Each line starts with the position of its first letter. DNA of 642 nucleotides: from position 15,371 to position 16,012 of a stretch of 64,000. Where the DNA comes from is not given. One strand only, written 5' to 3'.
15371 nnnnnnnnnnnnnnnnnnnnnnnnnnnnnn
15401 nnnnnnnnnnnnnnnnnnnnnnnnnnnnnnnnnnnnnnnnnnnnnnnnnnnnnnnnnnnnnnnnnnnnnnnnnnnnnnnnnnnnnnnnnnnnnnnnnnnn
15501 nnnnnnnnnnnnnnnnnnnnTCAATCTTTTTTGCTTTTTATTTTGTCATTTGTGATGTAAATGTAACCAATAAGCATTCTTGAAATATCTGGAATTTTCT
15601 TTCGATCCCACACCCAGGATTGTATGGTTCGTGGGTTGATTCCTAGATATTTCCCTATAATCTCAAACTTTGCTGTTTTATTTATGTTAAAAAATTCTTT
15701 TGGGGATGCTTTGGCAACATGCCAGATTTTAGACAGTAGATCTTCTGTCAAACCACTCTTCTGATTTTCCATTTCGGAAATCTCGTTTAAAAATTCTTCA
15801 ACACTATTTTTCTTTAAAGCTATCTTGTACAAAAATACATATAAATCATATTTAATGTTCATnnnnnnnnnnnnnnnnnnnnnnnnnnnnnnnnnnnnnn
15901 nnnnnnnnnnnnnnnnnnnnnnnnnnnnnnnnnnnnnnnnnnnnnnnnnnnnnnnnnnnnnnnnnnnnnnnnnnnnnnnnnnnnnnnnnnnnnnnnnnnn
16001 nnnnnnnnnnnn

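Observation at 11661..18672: Six copies of one promoter with a 19-nt palindromic operator filling the -35/-10 spacer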

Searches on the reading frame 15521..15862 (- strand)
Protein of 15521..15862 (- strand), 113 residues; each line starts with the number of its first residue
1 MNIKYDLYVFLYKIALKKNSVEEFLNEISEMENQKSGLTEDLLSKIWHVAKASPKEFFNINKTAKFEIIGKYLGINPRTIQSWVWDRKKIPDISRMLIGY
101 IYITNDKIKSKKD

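Call 9: search_protein_families(library=pfam, proteins=[window:15521-15862:-], max_evalue=0.01)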
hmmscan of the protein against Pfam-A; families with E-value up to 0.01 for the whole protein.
window:15521-15862:- (113 aa): 0 families

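Call 27: find_homologous_proteins(query=window:15521-15862:-, max_evalue=0.001)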
Query window:15521-15862:- (113 aa): 2 proteins with E <= 0.001 among 8 candidates.
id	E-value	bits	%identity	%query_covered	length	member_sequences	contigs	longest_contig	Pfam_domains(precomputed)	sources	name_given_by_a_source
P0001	1.0e-66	240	99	100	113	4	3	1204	-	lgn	-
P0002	4.1e-50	186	79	100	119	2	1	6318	-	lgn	-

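Call 29: find_encoding_contigs(protein=P0002, flank=10000)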
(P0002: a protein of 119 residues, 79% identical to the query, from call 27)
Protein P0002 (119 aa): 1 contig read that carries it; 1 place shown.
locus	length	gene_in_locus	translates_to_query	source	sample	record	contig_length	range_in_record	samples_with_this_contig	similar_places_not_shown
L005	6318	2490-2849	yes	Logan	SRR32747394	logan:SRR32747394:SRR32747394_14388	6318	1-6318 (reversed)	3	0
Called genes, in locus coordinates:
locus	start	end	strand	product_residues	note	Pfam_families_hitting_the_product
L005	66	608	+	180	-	-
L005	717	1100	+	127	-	-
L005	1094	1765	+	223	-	PF18912:DZR_2 (faint)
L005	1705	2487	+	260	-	-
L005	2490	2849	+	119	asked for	-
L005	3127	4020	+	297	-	-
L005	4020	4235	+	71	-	-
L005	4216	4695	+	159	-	PF13248:Zn_ribbon_3 (faint), PF01844:HNH, PF14279:HNH_5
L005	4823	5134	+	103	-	PF00436:SSB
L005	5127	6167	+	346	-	PF26125:AcrVA2-like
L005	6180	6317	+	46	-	?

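Call 43: predict_structure(alignment_id=A2)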
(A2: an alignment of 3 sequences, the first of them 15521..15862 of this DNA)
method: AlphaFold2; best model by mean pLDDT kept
length: 113 residues; sequences in the alignment: 3
mean_pLDDT: 74.0   pTM: 0.67
mean pLDDT of the five models: 74.0, 73.3, 63.1, 53.4, 52.9
residues with pLDDT >= 90: 7; 70-90: 66; 50-70: 35; < 50: 5
segments of 3 or more residues with pLDDT < 50: 110-113
pLDDT, mean of each block of 10 residues (from residue 1): 67 89 88 67 85 77 71 75 68 72 63 44
secondary structure, 60 per line:
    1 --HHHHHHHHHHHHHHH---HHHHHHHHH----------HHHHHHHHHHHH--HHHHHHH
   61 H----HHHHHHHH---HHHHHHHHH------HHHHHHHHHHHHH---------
elements in order: H3-17 H21-29 H40-51 H54-61 H66-73 H77-85 H92-104

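Call 44: search_protein_representatives(alignment_id=A2)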
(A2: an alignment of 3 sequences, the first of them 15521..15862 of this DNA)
Query: 3 sequences, 113 profile positions. Proteins with E-value up to 0.001 (for the whole library): 5; up to 1e-10: 2; up to 1e-30: 0. The best 5 are listed.
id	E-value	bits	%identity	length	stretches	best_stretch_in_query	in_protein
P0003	2.1e-28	114.9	-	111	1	1-110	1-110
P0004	8.9e-11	58.1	-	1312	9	53-89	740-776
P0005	4.4e-04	36.6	-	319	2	46-101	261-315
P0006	6.1e-04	36.1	-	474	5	28-89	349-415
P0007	6.9e-04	35.9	-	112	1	3-105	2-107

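Call 46: search_protein_families(library=pfam, proteins=[window:15521-15862:-, P0007], max_evalue=10)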
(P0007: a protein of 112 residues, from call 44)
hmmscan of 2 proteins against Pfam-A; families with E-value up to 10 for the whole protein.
window:15521-15862:- (113 aa): 4 families
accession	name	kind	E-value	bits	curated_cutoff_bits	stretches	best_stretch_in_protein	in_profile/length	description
PF12728.13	HTH_17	-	0.025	15.3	27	1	71-91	9-28/51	Helix-turn-helix domain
PF23839.1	DUF7209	-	0.048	13.7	27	1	31-82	22-71/77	Family of unknown function (DUF7209)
PF25082.1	GIPC1_GH2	-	0.062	14.1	27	1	10-49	48-87/91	GIPC1-3 GH2 domain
PF15943.11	YdaS_toxin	-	0.12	12.6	30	1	71-91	16-36/65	Bacterial toxin YdaS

P0007 (112 aa): 0 families

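Call 47: fold_search(model_id=the predicted structure, library=pdb)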
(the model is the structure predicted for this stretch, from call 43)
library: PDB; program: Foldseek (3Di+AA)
matches with E <= 10: 23; with E <= 0.001: 0
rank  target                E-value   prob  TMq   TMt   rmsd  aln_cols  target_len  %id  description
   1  8a0x_A                2.2e+00  0.21  0.33  0.35  15.2       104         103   15  Crystal structure of the HigB2-HigA2 tetramer in complex with operator DNA (released 2023-05-03)
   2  6zgj_A                4.5e+00  0.06  0.26  0.13  11.1       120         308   12  GLIC pentameric ligand-gated ion channel, pH 5 (released 2021-05-26)
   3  2ofy_A                5.3e+00  0.14  0.30  0.38   8.5        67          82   12  Crystal structure of putative XRE-family transcriptional regulator from Rhodococcus sp. (released 2007-01-16)
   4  9lpg_A                5.6e+00  0.06  0.22  0.07  10.7        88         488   18  Crystal structure of maize CRY-GL2 photosignaling complex (released 2025-11-05)
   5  1x6i_A                5.9e+00  0.04  0.18  0.22  12.5       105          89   10  Crystal structure of ygfY from Escherichia coli (released 2005-02-08)
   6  7dwm_B                6.5e+00  0.08  0.21  0.12   9.0        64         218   22  Crystal structure of the phage VqmA-DPO complex (released 2021-05-05)
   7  6b9s_H                6.5e+00  0.06  0.28  0.10  10.2       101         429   14  MPnS crystallized in the absence of substrate (released 2017-12-20)
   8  2ofy_B                6.8e+00  0.12  0.30  0.38   8.5        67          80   12  Crystal structure of putative XRE-family transcriptional regulator from Rhodococcus sp. (released 2007-01-16)
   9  6sss_F                6.8e+00  0.03  0.21  0.19  12.3       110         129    7  Crystal structure of Human Microsomal Glutathione S-Transferase 2 (released 2021-02-03)
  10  6c12_D                7.2e+00  0.04  0.19  0.23  12.2       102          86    9  SDHA-SDHE complex (released 2018-03-07)
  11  6ssw_B                7.2e+00  0.03  0.19  0.17  13.1       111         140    7  Crystal structure of Human Microsomal Glutathione S-Transferase 2 in complex with an Inhibitor Glutathione sulfonic ac (released 2021-02-03)
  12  1x6j                  7.6e+00  0.05  0.22  0.26  11.4       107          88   13  Crystal structure of ygfY from Escherichia coli (released 2005-02-08)
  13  6b9s_F                7.6e+00  0.05  0.28  0.10  10.2       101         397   14  MPnS crystallized in the absence of substrate (released 2017-12-20)
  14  6ssw_A                7.6e+00  0.03  0.21  0.18  13.8       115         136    8  Crystal structure of Human Microsomal Glutathione S-Transferase 2 in complex with an Inhibitor Glutathione sulfonic ac (released 2021-02-03)
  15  9ncq_L                8.0e+00  0.04  0.17  0.19   8.8        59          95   19  Cryo-EM structure of Fas-FADD complex (released 2025-11-05)
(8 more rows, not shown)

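Call 50: find_encoding_contigs(protein=P0007, flank=10000)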
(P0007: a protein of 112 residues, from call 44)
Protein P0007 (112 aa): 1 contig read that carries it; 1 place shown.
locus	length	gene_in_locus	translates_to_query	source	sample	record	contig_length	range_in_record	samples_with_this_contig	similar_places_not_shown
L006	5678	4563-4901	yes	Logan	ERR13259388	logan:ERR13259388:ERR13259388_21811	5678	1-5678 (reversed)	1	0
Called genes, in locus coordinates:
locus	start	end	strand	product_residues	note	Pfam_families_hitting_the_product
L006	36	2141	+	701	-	PF01751:Toprim, PF01131:Topoisom_bac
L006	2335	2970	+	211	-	PF00239:Resolvase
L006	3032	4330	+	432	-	PF00239:Resolvase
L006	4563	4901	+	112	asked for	-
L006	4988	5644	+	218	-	-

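Call 51: find_encoding_contigs(protein=P0003, flank=10000)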
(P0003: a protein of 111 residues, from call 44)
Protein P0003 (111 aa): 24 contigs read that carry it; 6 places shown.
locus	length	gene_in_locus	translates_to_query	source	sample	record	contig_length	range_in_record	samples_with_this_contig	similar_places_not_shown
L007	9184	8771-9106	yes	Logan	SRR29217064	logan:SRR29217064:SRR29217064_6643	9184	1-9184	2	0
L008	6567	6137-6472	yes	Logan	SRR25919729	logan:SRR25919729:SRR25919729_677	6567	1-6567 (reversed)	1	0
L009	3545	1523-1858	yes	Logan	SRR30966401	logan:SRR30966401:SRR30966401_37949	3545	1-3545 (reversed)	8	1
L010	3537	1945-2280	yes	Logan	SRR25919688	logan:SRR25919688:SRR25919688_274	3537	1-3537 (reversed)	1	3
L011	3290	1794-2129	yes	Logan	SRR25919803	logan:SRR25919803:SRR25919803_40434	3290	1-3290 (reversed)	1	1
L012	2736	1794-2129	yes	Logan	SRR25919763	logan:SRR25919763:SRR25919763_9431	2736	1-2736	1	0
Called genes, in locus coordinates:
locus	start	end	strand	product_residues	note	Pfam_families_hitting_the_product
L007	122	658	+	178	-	-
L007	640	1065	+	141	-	PF21983:NikA-like (faint)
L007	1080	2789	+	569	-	PF03432:Relaxase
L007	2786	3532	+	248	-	PF04203:Sortase (weak)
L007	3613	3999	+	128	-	-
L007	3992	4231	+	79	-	-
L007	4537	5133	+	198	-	PF07443:HARP (faint)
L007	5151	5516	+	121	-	-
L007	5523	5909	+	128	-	-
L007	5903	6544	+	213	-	PF18912:DZR_2 (weak)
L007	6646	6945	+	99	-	-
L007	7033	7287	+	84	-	-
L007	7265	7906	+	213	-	PF23771:DUF7168 (weak)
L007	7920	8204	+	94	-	-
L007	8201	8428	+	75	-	-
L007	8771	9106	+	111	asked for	-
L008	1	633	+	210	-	?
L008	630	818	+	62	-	PF14205:Cys_rich_KTR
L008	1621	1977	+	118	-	PF21983:NikA-like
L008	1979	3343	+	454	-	PF03432:Relaxase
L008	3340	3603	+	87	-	-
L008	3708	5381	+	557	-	PF00239:Resolvase, PF07508:Recombinase, PF13408:Zn_ribbon_recom, PF14287:DUF4368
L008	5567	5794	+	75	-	-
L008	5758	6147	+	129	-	-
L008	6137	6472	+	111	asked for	-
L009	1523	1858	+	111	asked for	-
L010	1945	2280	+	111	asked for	-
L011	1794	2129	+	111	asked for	-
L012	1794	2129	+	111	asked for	-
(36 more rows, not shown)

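Call 57: search_protein_families(library=phrogs, proteins=[window:15521-15862:-], max_evalue=0.01)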
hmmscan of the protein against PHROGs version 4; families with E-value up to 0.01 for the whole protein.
window:15521-15862:- (113 aa): 1 family
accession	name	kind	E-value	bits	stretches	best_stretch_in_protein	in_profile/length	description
phrog_25567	-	unknown function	3.1e-09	37.8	1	3-110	2-110/115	-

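Call 58: search_protein_families(library=ncbifam, proteins=[window:15521-15862:-], max_evalue=0.01)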
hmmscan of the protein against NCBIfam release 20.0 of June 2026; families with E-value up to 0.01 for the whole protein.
window:15521-15862:- (113 aa): 1 family
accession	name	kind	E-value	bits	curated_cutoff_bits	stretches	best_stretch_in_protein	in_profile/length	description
TIGR01637.1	phage_arpU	subfamily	0.0069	16.6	43.1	1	18-109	11-100/136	ArpU family phage packaging/lysis transcriptional regulator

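Call 60: search_solved_structures(query=A3, max_evalue=10, show_alignments=3)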
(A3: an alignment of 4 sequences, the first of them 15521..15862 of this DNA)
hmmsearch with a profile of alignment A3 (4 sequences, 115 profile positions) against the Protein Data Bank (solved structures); distinct sequences matched with E-value up to 10: 1.
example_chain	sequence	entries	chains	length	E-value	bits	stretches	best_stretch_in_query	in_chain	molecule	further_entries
2npm_A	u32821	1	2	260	0.34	14.5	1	9-57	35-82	14-3-3 domain containing protein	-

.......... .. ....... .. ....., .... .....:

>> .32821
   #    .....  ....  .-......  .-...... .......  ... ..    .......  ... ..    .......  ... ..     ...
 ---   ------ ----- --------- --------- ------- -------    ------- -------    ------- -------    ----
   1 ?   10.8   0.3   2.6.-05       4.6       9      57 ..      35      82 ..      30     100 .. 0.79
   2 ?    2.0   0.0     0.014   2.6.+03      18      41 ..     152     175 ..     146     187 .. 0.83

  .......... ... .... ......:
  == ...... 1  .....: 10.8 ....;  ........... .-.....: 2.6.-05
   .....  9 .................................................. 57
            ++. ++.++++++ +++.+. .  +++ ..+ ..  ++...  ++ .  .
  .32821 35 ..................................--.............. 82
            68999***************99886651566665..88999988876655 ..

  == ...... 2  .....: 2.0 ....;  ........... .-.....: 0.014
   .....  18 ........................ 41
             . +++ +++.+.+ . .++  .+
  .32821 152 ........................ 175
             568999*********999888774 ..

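Call 66: search_dna_similar(query=window:15521-15862:-, collection=phages, mode=protein, max_evalue=0.01)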
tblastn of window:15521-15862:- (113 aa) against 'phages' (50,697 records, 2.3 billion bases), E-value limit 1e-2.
Records with a match: 1; places in all: 1; records where one place covers at least 80% of the query: 1.
Best place of each record, by identity: <60% 1.
By first word of the organism name: Streptococcus 1.
By host as written in the record: Streptococcus gordonii KCOM_1506 1.
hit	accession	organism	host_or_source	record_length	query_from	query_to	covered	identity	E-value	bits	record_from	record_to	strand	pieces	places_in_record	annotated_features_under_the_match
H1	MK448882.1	Streptococcus phage Javan242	Streptococcus gordonii KCOM_1506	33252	3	106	92%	28.0%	6e-3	40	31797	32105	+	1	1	hypothetical protein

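Call 67: search_dna_similar(query=window:15521-15862:-, collection=plasmids, mode=protein, max_evalue=0.01)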
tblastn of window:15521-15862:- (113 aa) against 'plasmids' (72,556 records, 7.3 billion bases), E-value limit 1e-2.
No match.

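Call 68: get_annotated_region(hit=H1, flank=4000)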
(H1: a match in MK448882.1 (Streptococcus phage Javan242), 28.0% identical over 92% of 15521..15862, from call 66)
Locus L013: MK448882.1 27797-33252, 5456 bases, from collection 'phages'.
description: Streptococcus phage Javan242, complete genome.
organism: Streptococcus phage Javan242 (NCBI taxid 2548066)
taxonomy: Viruses; Duplodnaviria; Heunggongvirae; Uroviricota; Caudoviricetes
host: Streptococcus gordonii KCOM_1506; source: -; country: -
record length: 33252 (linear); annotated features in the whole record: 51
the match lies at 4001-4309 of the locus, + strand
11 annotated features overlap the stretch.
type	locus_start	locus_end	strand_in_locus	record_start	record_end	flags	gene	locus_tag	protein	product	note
CDS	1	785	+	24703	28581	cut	-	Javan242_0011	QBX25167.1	endopeptidase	-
CDS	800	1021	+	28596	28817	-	-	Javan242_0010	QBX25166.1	hypothetical protein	-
CDS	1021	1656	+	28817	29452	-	-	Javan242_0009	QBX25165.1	hypothetical protein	-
CDS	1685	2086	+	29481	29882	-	-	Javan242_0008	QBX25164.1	hypothetical protein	-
CDS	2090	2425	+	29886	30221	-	-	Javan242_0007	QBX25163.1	holin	-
CDS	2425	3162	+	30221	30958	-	-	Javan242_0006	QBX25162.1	lysin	-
CDS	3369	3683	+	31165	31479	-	-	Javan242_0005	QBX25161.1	hypothetical protein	-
CDS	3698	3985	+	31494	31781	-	-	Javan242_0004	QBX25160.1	hypothetical protein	-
CDS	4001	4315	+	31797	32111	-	-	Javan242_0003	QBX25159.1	hypothetical protein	-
CDS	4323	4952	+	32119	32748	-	-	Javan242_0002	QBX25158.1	hypothetical protein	-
CDS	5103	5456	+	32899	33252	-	-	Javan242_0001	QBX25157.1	hypothetical protein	-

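Call 76: find_homologous_proteins(query=A4, max_evalue=0.001)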
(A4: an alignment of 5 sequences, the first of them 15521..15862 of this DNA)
Query A4 (5 sequences) (113 aa, profile of the alignment): 91 proteins with E <= 0.001 among 1358 candidates.
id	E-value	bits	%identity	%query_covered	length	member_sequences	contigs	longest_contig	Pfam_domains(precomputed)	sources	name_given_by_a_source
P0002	1.3e-46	175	79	100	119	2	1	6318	-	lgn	-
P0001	1.4e-46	175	99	100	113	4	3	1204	-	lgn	-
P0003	1.4e-44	169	47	96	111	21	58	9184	-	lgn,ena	-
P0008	4.1e-40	154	51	96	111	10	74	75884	-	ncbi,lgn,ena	-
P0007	4.3e-40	154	27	92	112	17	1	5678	-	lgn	-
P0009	1.5e-39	153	48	95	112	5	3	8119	-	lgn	-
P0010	3.5e-34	135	45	88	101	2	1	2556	-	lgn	-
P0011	1.1e-33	134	28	91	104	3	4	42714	-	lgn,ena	-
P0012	4.3e-33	132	26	91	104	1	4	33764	-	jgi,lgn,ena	jgi:hypothetical protein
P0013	9.3e-33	131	28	87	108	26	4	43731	-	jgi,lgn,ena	jgi:hypothetical protein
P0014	2.2e-32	130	29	87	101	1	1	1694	-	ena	-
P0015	9.2e-31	124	27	91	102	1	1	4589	-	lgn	-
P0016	1.5e-30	124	27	91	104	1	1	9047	-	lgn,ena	-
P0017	1.7e-30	123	29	98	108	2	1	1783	-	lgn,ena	-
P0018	2.3e-30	123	30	91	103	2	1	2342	-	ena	-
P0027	1.6e-29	120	25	98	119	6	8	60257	-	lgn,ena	-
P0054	1.1e-25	108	23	87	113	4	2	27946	-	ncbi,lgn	-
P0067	4.7e-24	103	21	87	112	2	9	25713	-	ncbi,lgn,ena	-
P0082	2.6e-22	97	25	87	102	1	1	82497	-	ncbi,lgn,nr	ncbi:MAG: hypothetical protein Q4B80_01665 [Aerococcaceae bacterium]|nr:hypothetical protein [Aeroco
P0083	2.5e-21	94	26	91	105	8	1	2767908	-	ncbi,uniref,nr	ncbi:hypothetical protein BKP56_07265 [Marinilactibacillus sp. 15R]|uniref:helix-turn-helix domain-c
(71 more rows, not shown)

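Call 77: find_encoding_contigs(protein=P0008, flank=10000, max_places=2)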
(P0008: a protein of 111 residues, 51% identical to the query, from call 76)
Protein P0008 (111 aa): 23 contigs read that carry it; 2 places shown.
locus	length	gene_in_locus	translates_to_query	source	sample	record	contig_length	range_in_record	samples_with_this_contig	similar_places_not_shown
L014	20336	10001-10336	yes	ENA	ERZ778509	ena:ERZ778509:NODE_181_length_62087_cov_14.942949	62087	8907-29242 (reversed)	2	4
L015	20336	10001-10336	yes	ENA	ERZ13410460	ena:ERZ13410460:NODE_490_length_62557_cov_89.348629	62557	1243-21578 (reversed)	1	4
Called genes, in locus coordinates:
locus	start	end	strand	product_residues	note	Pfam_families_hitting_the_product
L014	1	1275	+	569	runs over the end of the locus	PF03432:Relaxase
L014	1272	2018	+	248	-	PF04203:Sortase (faint)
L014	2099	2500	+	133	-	-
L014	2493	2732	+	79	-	-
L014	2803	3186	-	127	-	-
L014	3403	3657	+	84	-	-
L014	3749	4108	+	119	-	PF18789:DarA_C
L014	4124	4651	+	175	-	-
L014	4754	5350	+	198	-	PF07443:HARP (faint)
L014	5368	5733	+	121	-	-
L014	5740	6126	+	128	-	-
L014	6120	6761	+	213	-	PF18912:DZR_2 (faint)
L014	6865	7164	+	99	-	-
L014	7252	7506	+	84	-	-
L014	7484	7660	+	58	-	-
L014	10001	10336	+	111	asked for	-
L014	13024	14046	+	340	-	PF26125:AcrVA2-like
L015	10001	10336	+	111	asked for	-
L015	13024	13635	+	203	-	PF26125:AcrVA2-like (weak)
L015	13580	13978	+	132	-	PF26125:AcrVA2-like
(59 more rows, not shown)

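Call 78: find_encoding_contigs(protein=P0013, flank=4000, max_places=1)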
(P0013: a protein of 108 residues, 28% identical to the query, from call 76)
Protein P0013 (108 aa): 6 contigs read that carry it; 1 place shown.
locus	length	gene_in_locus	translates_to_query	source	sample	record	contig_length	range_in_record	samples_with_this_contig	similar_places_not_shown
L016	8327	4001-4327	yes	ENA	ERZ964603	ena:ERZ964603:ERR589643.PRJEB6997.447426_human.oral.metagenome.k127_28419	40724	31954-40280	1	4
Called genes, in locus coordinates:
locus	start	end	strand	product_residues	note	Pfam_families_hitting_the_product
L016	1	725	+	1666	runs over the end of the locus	PF06605:Prophage_tail, PF07902:Gp58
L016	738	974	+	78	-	-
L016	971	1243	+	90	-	-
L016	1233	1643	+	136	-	PF05105:Phage_holin_4_1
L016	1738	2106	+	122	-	-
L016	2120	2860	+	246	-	PF05257:CHAP, PF08460:SH3_5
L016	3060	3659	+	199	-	-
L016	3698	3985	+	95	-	-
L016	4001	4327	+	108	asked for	-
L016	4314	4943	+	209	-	-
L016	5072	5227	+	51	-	-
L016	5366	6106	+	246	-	-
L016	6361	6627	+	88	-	PF01842:ACT, PF13740:ACT_6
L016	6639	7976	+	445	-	PF05167:DUF711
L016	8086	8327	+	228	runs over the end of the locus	?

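Call 79: find_encoding_contigs(protein=P0027, flank=4000, max_places=1)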
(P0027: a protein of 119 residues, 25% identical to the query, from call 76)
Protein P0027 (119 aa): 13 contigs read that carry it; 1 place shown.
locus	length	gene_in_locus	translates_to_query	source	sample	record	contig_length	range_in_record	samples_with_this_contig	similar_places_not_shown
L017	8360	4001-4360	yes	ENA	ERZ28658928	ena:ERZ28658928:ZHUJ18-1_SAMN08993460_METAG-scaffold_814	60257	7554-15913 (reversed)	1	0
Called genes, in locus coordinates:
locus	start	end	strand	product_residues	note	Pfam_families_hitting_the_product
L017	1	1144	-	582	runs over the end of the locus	PF20441:TerL_nuclease (faint), PF03354:TerL_ATPase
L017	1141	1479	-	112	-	PF05119:Terminase_4 (weak)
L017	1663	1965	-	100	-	PF01844:HNH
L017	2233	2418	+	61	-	-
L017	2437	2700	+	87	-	-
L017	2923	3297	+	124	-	-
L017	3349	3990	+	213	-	-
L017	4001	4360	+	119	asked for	-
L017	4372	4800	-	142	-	PF05263:DUF722 (weak)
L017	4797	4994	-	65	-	-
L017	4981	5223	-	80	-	-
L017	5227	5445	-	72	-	PF07116:DUF1372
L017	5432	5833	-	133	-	-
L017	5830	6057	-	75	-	-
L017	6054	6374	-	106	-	-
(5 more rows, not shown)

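Call 81: find_encoding_contigs(protein=P0083, flank=4000, max_places=1)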
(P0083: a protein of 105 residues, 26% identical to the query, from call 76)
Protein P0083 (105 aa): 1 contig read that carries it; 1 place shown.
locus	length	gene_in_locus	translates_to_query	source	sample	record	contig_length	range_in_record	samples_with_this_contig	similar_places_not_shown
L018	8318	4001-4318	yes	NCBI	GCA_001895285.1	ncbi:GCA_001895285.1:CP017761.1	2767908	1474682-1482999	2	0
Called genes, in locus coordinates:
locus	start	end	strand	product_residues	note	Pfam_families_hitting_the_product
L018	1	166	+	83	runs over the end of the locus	-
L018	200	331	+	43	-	-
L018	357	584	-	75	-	-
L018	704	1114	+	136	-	-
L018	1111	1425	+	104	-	-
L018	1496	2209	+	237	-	-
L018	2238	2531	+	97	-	PF04531:Phage_holin_1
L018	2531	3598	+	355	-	PF01520:Amidase_3, PF08230:CW_7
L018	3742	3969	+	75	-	-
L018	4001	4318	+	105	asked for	-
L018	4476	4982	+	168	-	-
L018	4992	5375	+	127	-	-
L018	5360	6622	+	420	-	PF00176:SNF2-rel_dom, PF00271:Helicase_C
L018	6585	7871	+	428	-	PF01507:PAPS_reduct, PF11922:DUF3440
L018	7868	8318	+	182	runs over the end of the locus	PF02195:ParB_N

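Call 82: find_encoding_contigs(protein=P0082, flank=4000, max_places=1)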
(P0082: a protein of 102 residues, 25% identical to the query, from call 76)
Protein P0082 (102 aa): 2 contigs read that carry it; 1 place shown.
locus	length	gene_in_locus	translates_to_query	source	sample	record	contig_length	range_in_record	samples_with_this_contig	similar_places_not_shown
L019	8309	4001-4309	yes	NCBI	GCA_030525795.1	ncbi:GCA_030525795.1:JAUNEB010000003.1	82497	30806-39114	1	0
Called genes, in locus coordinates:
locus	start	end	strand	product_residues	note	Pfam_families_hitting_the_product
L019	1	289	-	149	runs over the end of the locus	-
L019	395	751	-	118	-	PF00453:Ribosomal_L20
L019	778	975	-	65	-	PF01632:Ribosomal_L35p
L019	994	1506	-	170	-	PF05198:IF3_N, PF00707:IF3_C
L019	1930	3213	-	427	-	PF06782:UPF0236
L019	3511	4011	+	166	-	-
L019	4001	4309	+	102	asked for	-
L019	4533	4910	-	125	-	-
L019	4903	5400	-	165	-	-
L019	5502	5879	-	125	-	-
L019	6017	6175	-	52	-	-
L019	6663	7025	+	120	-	-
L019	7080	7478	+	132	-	-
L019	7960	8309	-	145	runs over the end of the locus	-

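Call 83: find_encoding_contigs(protein=P0054, flank=4000, max_places=1)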
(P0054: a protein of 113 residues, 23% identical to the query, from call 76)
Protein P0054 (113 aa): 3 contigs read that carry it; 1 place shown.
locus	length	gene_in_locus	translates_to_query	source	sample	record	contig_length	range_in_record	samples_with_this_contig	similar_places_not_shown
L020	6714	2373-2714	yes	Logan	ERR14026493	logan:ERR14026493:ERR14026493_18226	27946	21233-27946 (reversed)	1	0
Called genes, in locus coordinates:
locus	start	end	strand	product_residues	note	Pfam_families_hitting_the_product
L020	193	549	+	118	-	-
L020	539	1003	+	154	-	-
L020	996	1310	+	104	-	PF23458:DUF7130 (weak)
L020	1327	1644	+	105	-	-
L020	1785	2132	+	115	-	-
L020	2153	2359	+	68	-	-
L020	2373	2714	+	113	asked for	-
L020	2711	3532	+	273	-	PF05107:Cas_Cas7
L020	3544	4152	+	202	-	PF18912:DZR_2 (faint)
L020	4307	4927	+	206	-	PF14386:DUF4417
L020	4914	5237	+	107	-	-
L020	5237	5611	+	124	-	-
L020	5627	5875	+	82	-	-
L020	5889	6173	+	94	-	-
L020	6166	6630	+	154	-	PF03592:Terminase_2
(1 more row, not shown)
